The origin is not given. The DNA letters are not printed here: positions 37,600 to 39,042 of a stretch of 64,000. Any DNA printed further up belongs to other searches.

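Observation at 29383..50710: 19-gene co-directional catabolic island built around YgeW/YgeY/SsnA/XdhD-like genes plus unexpected partners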

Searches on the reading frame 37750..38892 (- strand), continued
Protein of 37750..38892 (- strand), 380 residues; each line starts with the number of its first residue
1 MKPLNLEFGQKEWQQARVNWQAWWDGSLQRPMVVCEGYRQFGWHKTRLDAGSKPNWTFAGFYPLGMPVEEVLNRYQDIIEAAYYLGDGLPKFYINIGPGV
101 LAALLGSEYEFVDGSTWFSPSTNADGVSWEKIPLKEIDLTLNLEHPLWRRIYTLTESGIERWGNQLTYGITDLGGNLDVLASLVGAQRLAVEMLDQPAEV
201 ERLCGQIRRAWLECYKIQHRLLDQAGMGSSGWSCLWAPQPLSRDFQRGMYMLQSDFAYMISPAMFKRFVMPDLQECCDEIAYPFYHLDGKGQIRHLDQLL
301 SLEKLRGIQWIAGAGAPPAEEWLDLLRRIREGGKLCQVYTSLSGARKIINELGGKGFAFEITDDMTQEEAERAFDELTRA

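Call 63: search_protein_families(library=ncbifam, proteins=[L011:1362-2669:-, L011:2681-4117:-, L004:2619-3383:+], max_evalue=0.00001)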
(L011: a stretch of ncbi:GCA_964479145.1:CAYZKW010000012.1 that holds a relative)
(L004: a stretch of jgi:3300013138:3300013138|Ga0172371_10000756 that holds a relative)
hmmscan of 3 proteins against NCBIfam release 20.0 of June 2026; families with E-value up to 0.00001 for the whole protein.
L011:1362-2669:- (435 aa): 33 families (the best 25 are shown)
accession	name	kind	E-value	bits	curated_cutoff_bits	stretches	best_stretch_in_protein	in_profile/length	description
NF005540.0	PRK07203.1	equivalog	1.2e-74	251.6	444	1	11-434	12-440/444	putative aminohydrolase SsnA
TIGR03314.1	Se_ssnA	subfamily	8.2e-72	242.4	455.5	1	12-434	13-439/441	putative selenium metabolism protein SsnA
NF005557.0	PRK07228.1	equivalog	1.6e-62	211.7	522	1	20-432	22-437/445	5'-deoxyadenosine deaminase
NF006549.0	PRK09045.1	equivalog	3.7e-62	210.4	540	1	2-432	11-439/444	TRZ/ATZ family hydrolase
NF004701.0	PRK06038.1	equivalog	4.7e-62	210.1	609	1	15-432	20-426/432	N-ethylammeline chlorohydrolase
NF006055.0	PRK08203.1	equivalog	2.5e-61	207.6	532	2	196-433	212-451/455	8-oxoguanine deaminase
NF006252.0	PRK08393.1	equivalog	1.8e-48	165.6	617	1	22-430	23-421/424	N-ethylammeline chlorohydrolase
NF012037.0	PRK15493.1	equivalog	2e-47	162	779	1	24-418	27-419/435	bifunctional S-methyl-5'-thioadenosine deaminase/S-adenosylhomocysteine deaminase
NF009059.0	PRK12393.1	equivalog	2e-44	152.1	543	2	194-433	214-456/460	amidohydrolase family protein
NF004995.0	PRK06380.1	subfamily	1.1e-43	149.8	567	1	21-422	23-413/418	metal-dependent hydrolase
NF005211.0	PRK06687.1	equivalog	1.8e-43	148.9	703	1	44-415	45-416/419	TRZ/ATZ family protein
NF006681.0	PRK09229.1-2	equivalog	4.5e-36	124.5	362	1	179-414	193-431/451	formimidoylglutamate deiminase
TIGR02967.1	guan_deamin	equivalog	2.9e-33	115.4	375.4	1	25-377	12-366/401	guanine deaminase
NF004801.0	PRK06151.1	subfamily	6.2e-33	114.4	416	1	44-434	45-464/491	chlorohydrolase family protein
NF006679.0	PRK09228.1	subfamily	1.6e-32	112.8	351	1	22-379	34-393/433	guanine deaminase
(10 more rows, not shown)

L011:2681-4117:- (478 aa): 44 families (the best 25 are shown)
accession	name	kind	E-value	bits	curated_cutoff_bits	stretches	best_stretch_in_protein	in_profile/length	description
TIGR02033.1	D-hydantoinase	equivalog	5.6e-151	503.5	393.25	1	6-476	2-454/454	dihydropyrimidinase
NF009941.0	PRK13404.1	subfamily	2.9e-139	464.8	647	2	1-270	2-274/478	dihydropyrimidinase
NF004839.0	PRK06189.1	equivalog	2.5e-84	283.5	631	2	1-269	1-271/451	allantoinase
TIGR03178.1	allantoinase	equivalog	4.1e-83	279.6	357.85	2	4-270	1-267/441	allantoinase AllB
NF058539.1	ergo_uti2_ErtD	equivalog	2.1e-67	228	650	2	4-270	3-269/449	hydantoin-5-propionate amidohydrolase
NF006559.0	PRK09060.1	equivalog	7.6e-66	222.2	482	2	306-467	275-430/444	dihydroorotase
NF058538.1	ergo_util_ErtD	equivalog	4.7e-65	220.2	600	2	4-270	2-269/446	hydantoin-5-propionate amidohydrolase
NF002668.0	PRK02382.1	equivalog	9e-65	219.1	452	2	17-270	10-255/436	dihydroorotase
NF005960.0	PRK08044.1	equivalog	3.6e-62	210.5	688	2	1-270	1-275/453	allantoinase AllB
TIGR00857.1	pyrC_multi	subfamily_domain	4.3e-61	207.1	279.05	1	19-461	4-411/412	dihydroorotase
NF005751.0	PRK07575.1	equivalog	7.4e-58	196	529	2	308-465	275-426/440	dihydroorotase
NF006688.0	PRK09236.1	equivalog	8.4e-50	169.8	535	2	4-274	3-273/444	dihydroorotase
NF003271.0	PRK04250.1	equivalog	4.9e-48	163.7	405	2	3-270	2-239/407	dihydroorotase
NF006837.0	PRK09357.1-2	equivalog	7.6e-48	163.1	575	2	6-269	4-264/428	dihydroorotase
NF006836.0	PRK09357.1-1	equivalog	1.5e-46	159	538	1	5-464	4-429/432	dihydroorotase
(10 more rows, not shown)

L004:2619-3383:+ (254 aa): 227 families (the best 25 are shown)
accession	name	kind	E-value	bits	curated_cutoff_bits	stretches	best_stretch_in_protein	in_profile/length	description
NF009466.0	PRK12826.1-2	subfamily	2.4e-65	220.5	222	1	7-253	4-246/248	3-oxoacyl-ACP reductase FabG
NF005559.1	PRK07231.1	subfamily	2.9e-63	213.7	215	1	3-252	1-248/249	glucose 1-dehydrogenase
NF004198.0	PRK05653.1-3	equivalog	6.8e-63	212.4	296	1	2-253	3-248/248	3-oxoacyl-ACP reductase FabG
NF004791.0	PRK06138.1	equivalog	1.1e-59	201.7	312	1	3-252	2-250/252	SDR family oxidoreductase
NF009093.0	PRK12429.1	subfamily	9.6e-58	195.5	258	1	4-253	3-258/259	3-hydroxybutyrate dehydrogenase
TIGR01830.1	3oxo_ACP_reduc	equivalog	1.7e-57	194.9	297.75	1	9-250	1-237/239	3-oxoacyl-[acyl-carrier-protein] reductase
NF052558.1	MBtsdlDhBudC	equivalog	9.9e-56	189.1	270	1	4-251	1-241/250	meso-2,3-butanediol dehydrogenase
TIGR03971.1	SDR_subfam_1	subfamily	1.3e-55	188.6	300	1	4-252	1-269/271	mycofactocin-coupled SDR family oxidoreductase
NF009468.0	PRK12826.1-4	equivalog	7.1e-55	186.4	318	1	1-253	2-249/256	SDR family oxidoreductase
NF005472.0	PRK07067.1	equivalog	1.3e-54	185.4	338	1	2-254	2-257/257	L-iditol 2-dehydrogenase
NF005469.0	PRK07063.1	equivalog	2.4e-54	184.6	306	1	1-252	2-255/260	SDR family oxidoreductase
NF004203.0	PRK05653.2-4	subfamily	2.4e-54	184.5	313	1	2-251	2-256/260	3-oxoacyl-ACP reductase FabG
NF053701.1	CsHdxCHCADhChcB2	equivalog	3.6e-54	183.9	350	1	5-251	2-242/245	cis-4-hydroxycyclohexanecarboxylate dehydrogenase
NF004202.0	PRK05653.2-2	equivalog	5.2e-54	183.5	333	1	4-253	5-249/259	3-oxoacyl-ACP reductase FabG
NF006080.0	PRK08226.1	equivalog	5.4e-54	183.4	356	1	1-251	1-253/263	SDR family oxidoreductase UcpA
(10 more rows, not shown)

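Call 67: predict_structure(alignment_id=A2)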
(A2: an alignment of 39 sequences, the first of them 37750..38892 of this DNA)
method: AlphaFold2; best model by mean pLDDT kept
length: 380 residues; sequences in the alignment: 39
mean_pLDDT: 92.9   pTM: 0.90
mean pLDDT of the five models: 92.9, 92.4, 91.9, 91.1, 88.5
residues with pLDDT >= 90: 308; 70-90: 64; 50-70: 8; < 50: 0
segments of 3 or more residues with pLDDT < 50: none
pLDDT, mean of each block of 10 residues (from residue 1): 88 93 97 96 89 90 95 96 93 88 97 91 96 97 97 96 93 94 97 98 98 94 89 86 69 90 95 94 89 91 96 84 95 96 97 97 95 92
secondary structure, 60 per line:
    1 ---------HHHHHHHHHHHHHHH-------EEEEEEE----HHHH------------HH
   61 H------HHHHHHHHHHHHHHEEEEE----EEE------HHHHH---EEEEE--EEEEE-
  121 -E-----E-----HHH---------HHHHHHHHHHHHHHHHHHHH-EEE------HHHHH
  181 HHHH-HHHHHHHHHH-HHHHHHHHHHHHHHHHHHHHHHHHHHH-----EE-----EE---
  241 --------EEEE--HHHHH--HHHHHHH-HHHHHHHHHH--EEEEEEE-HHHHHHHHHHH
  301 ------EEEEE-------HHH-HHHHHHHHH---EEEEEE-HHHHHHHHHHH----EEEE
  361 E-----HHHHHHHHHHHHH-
elements in order: H10-24 E32-38 H43-46 H68-81 E82-86 E91-93 H100-104 E108-112 E115-119 H146-165 E167-169 H176-184 H186-195 H197-223 E249-252 H255-259 H262-268 H270-279 E282-288 H290-300 E307-311 H323-331 E335-340 H342-352 E357-361 H367-379

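Call 71: fold_search(model_id=the predicted structure, library=pdb)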
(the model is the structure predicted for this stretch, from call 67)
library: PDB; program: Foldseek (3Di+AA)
matches with E <= 10: 1141; with E <= 0.001: 7
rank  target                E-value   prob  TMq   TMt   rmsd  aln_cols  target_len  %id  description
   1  4ay8_A                2.6e-08  1.00  0.59  0.64   5.7       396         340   11  SeMet-derivative of a methyltransferase from M. mazei (released 2012-10-31)
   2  4ay7_A                2.6e-07  1.00  0.57  0.63   6.4       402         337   12  methyltransferase from Methanosarcina mazei (released 2012-10-31)
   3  3gw0                  3.9e-07  1.00  0.45  0.48   6.5       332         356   13  UROD mutant G318R (released 2009-07-07)
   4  3gvv                  8.4e-07  1.00  0.45  0.47   6.9       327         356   13  Single-chain UROD Y164G (GY) mutation (released 2009-07-07)
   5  1j93                  4.6e-06  1.00  0.53  0.57   6.3       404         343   12  Crystal Structure and Substrate Binding Modeling of the Uroporphyrinogen-III Decarboxylase from Nicotiana tabacum: Impli (released 2001-10-17)
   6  4exq                  8.8e-06  1.00  0.48  0.50   5.1       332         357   10  CRYSTAL STRUCTURE of UROPORPHYRINOGEN DECARBOXYLASE (UPD) FROM BURKHOLDERIA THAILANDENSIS E264 (released 2012-05-16)
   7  2inf_A                2.2e-05  1.00  0.47  0.51   5.9       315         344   10  Crystal Structure of Uroporphyrinogen Decarboxylase from Bacillus subtilis (released 2006-10-24)
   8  3bq6_A                2.9e-03  0.99  0.37  0.22   6.7       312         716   11  Crystal Structure of T. maritima Cobalamin-Independent Methionine Synthase complexed with Zn2+ (Monoclinic) (released 2008-03-11)
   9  7nuj_A                3.3e-03  0.75  0.20  0.28  16.5       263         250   14  Crystal structure of holo-SwHPA-Mg (hydroxy ketone aldolase) from Sphingomonas wittichii RW1 (released 2022-09-21)
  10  6r62                  3.5e-03  0.95  0.22  0.31  11.6       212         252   11  Crystal structure of a class II pyruvate aldolase from Sphingomonas wittichii RW1 in complex with hydroxypyruvate (released 2019-05-29)
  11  7o5i                  4.9e-03  0.97  0.20  0.28  11.8       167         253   13  Crystal structure of apo-SwHKA (Hydroxy ketone aldolase) from Sphingomonas wittichii RW1 (released 2022-11-16)
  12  3bq6_B                4.9e-03  0.97  0.35  0.21   8.7       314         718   11  Crystal Structure of T. maritima Cobalamin-Independent Methionine Synthase complexed with Zn2+ (Monoclinic) (released 2008-03-11)
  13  3ngj_D                5.2e-03  0.98  0.26  0.40  12.3       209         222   12  Crystal structure of a putative deoxyribose-phosphate aldolase from Entamoeba histolytica (released 2010-07-21)
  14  7nnk_B                5.2e-03  0.66  0.20  0.28  16.3       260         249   13  Crystal structure of S116A mutant of hydroxy ketone aldolase (SwHKA) from Sphingomonas wittichii RW1 in complex with h (released 2022-11-16)
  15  7o5w_BBB              5.5e-03  0.66  0.20  0.28  16.4       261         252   13  Crystal structure of holo-F210W mutant of Hydroxy ketone aldolase (SwHKA)from Sphingomonas wittichii RW1 (released 2022-10-26)
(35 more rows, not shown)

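Call 94: search_protein_families(library=pfam, proteins=[L004:19364-19633:+, L006:15063-15335:+, L007:11455-11745:+], max_evalue=0.1)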
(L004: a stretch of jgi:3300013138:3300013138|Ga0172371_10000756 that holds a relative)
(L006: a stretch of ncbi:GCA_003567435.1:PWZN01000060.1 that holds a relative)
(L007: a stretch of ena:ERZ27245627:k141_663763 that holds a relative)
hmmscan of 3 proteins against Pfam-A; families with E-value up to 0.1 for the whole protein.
L004:19364-19633:+ (89 aa): 2 families
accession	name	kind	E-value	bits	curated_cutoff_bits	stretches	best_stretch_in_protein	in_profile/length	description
PF13510.11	Fer2_4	-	0.026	15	22.8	1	27-52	13-37/82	2Fe-2S iron-sulfur cluster binding domain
PF00111.32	Fer2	-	0.058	13.8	21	1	20-48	3-33/77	2Fe-2S iron-sulfur cluster binding domain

L006:15063-15335:+ (90 aa): 3 families
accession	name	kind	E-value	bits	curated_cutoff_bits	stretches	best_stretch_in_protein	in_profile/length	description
PF02597.26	ThiS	-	0.00052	21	22.5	1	34-90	13-76/76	ThiS family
PF14451.12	Ub-Mut7C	-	0.011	16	23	1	36-83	26-73/81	Mut7-C ubiquitin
PF02824.27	TGS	-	0.014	15.9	22.2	1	58-84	33-59/60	TGS domain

L007:11455-11745:+ (96 aa): 3 families
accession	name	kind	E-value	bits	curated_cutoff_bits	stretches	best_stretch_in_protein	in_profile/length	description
PF14451.12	Ub-Mut7C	-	0.0051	17.1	23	1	45-88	29-72/81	Mut7-C ubiquitin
PF02597.26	ThiS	-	0.027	15.4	22.5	1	51-96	24-76/76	ThiS family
PF01479.30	S4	-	0.047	13.9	22.8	1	69-87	29-48/48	S4 domain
